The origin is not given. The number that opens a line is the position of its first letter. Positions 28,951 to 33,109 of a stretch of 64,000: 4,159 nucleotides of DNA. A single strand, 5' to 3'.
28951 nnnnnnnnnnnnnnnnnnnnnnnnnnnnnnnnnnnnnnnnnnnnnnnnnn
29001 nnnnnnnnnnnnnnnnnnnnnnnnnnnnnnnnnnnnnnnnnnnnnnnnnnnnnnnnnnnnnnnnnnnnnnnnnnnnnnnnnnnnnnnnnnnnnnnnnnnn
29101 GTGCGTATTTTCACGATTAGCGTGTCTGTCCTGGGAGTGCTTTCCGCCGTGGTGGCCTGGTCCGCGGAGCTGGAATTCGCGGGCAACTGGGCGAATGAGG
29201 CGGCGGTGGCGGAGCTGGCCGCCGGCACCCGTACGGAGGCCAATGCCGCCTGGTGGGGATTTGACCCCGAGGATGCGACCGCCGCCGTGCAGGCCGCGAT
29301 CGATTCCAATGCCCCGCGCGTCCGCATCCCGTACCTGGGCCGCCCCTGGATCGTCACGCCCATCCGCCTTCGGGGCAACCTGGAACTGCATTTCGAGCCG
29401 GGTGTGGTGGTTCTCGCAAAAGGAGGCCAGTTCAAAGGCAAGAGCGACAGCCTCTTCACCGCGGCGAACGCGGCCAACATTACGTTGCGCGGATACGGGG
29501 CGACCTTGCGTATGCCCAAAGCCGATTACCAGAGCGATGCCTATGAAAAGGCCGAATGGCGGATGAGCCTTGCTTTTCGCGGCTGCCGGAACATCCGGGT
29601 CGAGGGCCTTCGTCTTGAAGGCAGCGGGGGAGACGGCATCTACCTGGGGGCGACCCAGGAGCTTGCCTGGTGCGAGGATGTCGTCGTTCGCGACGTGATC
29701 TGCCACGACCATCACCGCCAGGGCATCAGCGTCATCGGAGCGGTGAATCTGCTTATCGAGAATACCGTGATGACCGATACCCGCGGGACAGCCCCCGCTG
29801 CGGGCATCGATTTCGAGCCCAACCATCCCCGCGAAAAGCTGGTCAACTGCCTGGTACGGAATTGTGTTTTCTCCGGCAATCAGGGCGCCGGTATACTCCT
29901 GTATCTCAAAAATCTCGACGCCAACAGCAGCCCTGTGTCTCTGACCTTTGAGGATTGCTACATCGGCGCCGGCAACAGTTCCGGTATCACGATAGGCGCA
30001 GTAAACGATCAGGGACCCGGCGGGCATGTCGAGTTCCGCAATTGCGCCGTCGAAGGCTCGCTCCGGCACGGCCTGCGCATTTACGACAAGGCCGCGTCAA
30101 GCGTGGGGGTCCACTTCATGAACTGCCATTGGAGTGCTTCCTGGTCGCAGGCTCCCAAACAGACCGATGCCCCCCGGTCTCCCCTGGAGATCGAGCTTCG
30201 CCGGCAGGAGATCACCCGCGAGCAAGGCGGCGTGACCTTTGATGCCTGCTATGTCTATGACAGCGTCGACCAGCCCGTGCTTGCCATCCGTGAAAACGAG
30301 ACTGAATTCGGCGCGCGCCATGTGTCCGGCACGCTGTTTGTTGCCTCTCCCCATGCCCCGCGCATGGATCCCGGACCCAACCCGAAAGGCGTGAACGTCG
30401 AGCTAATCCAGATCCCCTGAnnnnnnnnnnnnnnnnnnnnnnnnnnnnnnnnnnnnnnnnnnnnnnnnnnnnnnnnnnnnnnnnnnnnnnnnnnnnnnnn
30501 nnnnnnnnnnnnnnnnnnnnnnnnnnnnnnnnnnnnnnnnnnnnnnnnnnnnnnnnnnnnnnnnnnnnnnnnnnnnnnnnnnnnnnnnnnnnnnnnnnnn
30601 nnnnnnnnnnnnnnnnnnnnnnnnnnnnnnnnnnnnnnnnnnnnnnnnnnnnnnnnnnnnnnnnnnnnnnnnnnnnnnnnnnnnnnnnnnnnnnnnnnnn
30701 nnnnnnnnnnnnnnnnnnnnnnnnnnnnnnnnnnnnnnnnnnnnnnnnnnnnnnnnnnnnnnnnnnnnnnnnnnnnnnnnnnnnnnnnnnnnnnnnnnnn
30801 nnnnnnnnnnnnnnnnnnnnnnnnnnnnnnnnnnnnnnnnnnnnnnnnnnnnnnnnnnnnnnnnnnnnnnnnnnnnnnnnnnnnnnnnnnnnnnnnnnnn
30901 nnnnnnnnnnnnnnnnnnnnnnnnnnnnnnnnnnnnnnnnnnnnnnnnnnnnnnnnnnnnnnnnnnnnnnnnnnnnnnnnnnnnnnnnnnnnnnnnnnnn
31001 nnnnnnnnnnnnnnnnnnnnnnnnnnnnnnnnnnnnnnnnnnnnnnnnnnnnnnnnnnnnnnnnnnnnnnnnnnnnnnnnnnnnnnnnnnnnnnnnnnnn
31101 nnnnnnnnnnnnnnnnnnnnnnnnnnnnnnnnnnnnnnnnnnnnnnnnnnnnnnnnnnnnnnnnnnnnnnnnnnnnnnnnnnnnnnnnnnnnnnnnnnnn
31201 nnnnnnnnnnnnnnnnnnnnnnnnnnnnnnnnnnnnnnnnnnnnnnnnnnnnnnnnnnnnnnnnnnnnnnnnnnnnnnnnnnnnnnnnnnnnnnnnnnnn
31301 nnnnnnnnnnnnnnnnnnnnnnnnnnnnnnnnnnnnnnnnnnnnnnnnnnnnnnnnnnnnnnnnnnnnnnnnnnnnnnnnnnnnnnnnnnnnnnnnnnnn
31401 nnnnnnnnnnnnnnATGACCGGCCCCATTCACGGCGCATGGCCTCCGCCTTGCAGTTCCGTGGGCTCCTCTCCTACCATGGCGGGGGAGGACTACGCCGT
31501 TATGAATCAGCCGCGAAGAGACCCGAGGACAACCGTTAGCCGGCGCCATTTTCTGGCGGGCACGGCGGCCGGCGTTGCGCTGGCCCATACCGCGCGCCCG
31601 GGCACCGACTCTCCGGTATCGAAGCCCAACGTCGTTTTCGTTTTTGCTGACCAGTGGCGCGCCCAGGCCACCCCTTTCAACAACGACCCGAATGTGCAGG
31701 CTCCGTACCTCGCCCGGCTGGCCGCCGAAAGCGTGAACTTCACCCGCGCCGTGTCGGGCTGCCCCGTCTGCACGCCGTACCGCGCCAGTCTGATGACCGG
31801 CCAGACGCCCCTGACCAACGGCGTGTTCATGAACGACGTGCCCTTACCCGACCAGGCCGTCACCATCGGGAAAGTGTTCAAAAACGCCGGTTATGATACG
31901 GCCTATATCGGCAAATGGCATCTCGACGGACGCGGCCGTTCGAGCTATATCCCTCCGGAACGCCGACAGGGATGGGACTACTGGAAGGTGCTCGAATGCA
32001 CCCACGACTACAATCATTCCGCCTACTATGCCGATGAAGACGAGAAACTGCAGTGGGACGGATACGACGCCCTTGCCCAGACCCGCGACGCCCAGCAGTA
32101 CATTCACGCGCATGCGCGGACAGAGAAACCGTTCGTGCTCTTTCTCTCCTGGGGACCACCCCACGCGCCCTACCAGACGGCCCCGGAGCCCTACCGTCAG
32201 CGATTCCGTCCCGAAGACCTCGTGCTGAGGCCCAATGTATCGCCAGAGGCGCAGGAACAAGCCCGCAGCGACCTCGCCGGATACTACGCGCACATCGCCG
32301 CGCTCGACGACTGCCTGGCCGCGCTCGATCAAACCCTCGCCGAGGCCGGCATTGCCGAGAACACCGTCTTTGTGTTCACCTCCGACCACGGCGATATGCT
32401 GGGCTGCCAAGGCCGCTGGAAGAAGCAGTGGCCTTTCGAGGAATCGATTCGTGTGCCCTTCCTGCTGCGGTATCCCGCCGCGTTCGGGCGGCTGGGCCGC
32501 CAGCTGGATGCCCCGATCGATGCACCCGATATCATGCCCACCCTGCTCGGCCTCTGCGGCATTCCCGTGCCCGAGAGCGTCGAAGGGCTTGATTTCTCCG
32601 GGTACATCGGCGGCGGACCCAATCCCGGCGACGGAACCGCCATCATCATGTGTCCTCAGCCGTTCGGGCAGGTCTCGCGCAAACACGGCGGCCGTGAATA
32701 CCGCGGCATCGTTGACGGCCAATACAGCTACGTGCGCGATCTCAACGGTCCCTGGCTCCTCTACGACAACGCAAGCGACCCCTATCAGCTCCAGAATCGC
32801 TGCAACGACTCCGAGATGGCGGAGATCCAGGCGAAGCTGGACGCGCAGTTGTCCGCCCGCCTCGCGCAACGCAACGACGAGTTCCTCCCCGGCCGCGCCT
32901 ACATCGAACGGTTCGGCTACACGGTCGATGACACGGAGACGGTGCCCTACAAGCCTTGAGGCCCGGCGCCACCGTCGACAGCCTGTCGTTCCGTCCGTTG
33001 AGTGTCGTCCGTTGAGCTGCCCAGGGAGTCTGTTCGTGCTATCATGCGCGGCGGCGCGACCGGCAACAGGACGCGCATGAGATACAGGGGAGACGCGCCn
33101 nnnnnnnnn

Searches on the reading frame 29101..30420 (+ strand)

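Call 61: search_protein_families(library=pfam, proteins=[window:29101-30420:+], max_evalue=0.00001)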
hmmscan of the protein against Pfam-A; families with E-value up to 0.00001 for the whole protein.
window:29101-30420:+ (439 aa): 1 family
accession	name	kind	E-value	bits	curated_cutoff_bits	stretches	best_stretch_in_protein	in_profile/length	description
PF13229.12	Beta_helix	-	1.5e-12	47.8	25.9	1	158-298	27-144/158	Right handed beta helix region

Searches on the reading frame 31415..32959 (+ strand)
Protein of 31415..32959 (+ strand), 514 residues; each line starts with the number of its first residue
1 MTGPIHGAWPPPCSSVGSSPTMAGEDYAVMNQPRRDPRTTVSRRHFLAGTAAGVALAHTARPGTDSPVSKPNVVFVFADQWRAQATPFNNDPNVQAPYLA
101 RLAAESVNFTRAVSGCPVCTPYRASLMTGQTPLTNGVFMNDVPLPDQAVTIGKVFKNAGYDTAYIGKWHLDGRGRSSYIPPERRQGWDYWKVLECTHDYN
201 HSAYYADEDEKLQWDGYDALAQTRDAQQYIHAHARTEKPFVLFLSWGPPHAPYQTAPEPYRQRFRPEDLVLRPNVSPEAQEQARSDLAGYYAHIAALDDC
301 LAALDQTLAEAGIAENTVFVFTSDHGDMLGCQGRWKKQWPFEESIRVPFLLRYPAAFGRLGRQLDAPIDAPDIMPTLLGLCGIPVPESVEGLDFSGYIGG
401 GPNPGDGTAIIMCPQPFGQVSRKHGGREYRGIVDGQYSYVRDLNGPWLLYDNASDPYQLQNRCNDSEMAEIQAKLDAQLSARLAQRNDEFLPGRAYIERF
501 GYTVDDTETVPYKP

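Call 61: search_protein_families(library=pfam, proteins=[window:31415-32959:+], max_evalue=0.00001)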
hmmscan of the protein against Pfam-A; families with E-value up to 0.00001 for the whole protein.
window:31415-32959:+ (514 aa): 3 families
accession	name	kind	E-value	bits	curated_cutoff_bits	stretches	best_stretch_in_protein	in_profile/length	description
PF00884.28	Sulfatase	-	1.5e-51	176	25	1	71-383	1-301/301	Sulfatase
PF16347.10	SGSH_C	-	5.1e-15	56.4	29.3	1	332-481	3-150/154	N-sulphoglucosamine sulphohydrolase, C-terminal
PF01663.27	Phosphodiest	-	1.4e-07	31.9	23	1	93-326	18-220/342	Type I phosphodiesterase / nucleotide pyrophosphatase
